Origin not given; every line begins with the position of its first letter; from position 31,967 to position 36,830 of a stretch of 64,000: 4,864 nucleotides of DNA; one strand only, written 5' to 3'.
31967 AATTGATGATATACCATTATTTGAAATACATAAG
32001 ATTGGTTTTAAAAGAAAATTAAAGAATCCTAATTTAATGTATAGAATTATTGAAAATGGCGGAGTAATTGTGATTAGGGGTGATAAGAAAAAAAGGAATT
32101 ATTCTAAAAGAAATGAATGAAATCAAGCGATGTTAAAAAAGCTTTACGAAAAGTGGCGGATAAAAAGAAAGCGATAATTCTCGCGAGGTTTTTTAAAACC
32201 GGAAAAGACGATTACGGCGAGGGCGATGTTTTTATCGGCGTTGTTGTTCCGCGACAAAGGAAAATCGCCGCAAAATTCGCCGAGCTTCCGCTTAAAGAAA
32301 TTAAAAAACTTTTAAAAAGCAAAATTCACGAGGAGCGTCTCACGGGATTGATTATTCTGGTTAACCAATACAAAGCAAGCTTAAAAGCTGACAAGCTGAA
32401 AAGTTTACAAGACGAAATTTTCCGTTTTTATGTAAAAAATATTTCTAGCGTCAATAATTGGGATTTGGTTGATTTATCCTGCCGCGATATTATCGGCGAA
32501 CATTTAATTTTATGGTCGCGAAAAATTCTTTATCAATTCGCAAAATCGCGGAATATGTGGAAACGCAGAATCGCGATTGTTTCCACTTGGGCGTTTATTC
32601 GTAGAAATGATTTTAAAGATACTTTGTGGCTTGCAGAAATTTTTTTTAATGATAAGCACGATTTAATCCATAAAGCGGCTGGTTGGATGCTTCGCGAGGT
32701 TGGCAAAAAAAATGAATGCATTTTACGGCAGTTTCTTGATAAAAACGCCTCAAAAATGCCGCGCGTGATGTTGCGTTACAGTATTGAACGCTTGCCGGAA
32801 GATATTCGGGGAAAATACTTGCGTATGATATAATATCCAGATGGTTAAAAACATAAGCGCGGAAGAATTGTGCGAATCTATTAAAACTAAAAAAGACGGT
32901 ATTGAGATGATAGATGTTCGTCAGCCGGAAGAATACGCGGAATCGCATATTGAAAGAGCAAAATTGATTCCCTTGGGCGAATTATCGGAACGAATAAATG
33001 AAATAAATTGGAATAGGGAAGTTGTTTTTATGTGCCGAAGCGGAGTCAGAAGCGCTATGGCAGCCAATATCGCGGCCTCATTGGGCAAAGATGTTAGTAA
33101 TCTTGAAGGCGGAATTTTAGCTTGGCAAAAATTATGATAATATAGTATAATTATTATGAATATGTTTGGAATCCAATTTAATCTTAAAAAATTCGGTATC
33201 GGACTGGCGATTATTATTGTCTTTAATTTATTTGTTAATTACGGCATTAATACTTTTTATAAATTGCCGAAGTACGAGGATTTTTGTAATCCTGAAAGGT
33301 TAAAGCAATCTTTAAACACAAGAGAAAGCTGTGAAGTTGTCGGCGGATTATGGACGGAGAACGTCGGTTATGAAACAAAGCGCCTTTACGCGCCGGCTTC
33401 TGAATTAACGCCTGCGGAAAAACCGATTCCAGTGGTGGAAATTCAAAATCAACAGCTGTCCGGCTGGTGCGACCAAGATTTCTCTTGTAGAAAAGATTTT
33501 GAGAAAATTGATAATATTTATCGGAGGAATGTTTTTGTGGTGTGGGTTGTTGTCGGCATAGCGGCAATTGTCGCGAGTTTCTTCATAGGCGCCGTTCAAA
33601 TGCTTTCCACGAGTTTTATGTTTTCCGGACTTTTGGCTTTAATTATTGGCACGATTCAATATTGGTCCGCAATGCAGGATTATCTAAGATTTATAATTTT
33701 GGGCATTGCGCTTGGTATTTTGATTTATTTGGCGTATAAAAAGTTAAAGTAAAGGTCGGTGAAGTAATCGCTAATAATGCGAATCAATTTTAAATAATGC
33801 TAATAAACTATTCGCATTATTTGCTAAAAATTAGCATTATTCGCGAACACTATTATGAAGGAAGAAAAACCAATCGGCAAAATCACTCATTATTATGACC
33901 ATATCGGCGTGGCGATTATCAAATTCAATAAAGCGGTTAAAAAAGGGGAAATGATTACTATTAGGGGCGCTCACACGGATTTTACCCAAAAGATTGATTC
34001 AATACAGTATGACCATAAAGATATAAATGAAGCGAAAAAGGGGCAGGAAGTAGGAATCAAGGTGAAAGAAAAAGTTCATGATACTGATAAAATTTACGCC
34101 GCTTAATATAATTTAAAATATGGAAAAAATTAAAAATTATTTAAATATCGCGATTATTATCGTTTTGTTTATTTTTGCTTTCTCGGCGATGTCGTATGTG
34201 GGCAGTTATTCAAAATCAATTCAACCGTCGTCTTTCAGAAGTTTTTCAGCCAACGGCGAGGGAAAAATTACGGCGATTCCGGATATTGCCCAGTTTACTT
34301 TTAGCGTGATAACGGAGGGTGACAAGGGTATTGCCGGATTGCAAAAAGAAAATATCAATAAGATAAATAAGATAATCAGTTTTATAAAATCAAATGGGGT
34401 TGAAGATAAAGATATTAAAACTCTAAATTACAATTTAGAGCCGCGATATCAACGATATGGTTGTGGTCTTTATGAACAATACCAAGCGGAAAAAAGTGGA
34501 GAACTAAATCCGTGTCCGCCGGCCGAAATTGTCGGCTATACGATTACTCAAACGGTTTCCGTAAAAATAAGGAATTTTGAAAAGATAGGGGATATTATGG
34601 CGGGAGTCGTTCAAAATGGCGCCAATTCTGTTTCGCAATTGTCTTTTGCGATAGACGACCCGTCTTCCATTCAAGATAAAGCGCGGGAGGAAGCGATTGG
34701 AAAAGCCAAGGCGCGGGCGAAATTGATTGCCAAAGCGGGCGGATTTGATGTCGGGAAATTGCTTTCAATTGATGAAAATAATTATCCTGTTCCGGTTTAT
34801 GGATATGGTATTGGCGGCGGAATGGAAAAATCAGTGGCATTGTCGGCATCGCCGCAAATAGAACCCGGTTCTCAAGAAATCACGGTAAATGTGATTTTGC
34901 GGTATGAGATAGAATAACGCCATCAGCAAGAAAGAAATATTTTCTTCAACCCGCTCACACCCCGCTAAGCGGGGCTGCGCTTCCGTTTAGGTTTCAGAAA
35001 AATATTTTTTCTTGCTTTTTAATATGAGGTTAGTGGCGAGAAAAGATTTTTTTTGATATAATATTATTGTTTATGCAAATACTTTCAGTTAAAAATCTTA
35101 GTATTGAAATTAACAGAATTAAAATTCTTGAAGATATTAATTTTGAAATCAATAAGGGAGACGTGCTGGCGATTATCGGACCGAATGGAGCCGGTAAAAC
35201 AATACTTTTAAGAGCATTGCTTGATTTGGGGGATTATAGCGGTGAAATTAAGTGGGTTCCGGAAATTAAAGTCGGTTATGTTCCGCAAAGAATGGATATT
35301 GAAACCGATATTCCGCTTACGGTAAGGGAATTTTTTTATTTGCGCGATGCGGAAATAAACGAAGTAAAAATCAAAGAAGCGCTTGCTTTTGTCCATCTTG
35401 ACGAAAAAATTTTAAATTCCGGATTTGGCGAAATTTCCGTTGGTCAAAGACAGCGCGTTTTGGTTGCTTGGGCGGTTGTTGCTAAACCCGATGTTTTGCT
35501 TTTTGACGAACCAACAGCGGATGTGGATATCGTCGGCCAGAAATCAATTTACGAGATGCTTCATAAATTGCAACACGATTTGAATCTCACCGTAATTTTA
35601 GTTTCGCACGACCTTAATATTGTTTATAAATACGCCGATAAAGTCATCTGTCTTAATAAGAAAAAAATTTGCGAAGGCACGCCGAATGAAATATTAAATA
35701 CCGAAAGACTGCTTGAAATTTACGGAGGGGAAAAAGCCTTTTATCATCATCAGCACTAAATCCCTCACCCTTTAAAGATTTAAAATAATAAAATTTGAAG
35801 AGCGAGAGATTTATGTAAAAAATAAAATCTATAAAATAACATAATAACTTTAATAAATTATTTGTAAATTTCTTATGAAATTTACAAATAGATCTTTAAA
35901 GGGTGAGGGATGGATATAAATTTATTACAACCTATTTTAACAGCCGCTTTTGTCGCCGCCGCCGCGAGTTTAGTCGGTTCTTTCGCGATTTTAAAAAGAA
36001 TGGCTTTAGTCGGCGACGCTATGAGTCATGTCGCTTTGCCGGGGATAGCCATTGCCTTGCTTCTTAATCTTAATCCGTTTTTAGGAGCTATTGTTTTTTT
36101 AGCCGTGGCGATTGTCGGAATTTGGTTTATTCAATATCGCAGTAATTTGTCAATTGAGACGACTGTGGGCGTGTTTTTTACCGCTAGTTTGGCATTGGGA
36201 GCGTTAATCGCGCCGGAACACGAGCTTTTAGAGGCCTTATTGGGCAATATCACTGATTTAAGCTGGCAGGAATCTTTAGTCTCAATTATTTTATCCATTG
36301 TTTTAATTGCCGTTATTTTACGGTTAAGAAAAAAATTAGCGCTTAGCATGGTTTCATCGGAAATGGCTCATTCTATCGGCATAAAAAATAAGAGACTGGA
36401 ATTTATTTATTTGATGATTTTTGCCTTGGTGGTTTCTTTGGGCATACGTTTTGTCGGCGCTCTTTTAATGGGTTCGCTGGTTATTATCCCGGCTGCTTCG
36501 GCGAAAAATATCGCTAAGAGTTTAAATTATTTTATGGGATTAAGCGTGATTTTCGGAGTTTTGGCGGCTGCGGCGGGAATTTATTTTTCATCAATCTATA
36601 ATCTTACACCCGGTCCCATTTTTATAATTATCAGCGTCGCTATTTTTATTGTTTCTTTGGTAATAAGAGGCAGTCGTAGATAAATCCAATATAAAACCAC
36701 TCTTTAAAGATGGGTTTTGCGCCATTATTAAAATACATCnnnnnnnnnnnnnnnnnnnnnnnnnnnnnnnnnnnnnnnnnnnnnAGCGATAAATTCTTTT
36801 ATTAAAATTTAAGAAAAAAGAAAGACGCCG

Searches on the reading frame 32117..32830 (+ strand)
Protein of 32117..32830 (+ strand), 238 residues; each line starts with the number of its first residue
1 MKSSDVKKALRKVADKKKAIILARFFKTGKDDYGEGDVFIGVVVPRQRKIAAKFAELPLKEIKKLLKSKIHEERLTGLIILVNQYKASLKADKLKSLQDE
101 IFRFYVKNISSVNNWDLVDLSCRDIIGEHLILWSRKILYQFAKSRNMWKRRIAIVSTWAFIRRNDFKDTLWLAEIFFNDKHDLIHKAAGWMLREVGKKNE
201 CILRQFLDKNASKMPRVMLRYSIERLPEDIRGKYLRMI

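Call 95: search_protein_families(library=pfam, proteins=[window:32117-32830:+], max_evalue=0.0001)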
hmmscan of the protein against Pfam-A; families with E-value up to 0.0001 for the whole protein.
window:32117-32830:+ (238 aa): 1 family
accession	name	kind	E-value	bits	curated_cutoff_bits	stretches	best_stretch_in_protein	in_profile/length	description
PF08713.17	DNA_alkylation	-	9.9e-59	199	21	1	6-226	1-213/213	DNA alkylation repair enzyme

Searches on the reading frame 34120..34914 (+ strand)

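Call 95: search_protein_families(library=pfam, proteins=[window:34120-34914:+], max_evalue=0.0001)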
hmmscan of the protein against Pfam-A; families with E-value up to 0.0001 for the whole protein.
window:34120-34914:+ (265 aa): 1 family
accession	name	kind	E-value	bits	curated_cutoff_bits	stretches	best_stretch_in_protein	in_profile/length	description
PF04402.19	SIMPL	-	1.7e-43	149.7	25.2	1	44-262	3-205/205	Protein of unknown function (DUF541)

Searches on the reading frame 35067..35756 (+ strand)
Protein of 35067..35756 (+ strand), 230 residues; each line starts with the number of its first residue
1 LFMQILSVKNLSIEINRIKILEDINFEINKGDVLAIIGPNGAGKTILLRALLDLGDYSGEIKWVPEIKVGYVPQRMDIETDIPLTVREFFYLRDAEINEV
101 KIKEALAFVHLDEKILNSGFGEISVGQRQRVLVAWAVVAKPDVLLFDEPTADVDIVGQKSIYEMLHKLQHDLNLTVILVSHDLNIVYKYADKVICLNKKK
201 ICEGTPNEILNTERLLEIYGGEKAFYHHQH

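Call 95: search_protein_families(library=pfam, proteins=[window:35067-35756:+], max_evalue=0.0001)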
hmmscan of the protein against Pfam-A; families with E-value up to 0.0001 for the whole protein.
window:35067-35756:+ (230 aa): 4 families
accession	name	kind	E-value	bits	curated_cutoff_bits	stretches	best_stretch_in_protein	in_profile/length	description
PF00005.33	ABC_tran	-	1.6e-23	84.2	25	1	21-151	1-137/137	ABC transporter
PF13304.12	AAA_21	-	1.7e-12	48.4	27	1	34-92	2-55/304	AAA domain, putative AbiEii toxin, Type IV TA system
PF13476.12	AAA_23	-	1.2e-05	26.5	27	1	12-51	1-39/201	AAA domain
PF02463.25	SMC_N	-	2.5e-05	24.3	40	0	13-55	5-49/220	RecF/RecN/SMC N terminal domain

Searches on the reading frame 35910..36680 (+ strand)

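Call 95: search_protein_families(library=pfam, proteins=[window:35910-36680:+], max_evalue=0.0001)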
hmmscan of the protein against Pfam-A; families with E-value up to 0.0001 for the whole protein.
window:35910-36680:+ (257 aa): 2 families
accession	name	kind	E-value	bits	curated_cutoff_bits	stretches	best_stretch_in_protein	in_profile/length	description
PF00950.22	ABC-3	-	1e-50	173.1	20.1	1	5-252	5-257/258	ABC 3 transport family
PF01032.23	FecCD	-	4.3e-05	23.1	26.5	1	56-248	102-307/311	FecCD transport family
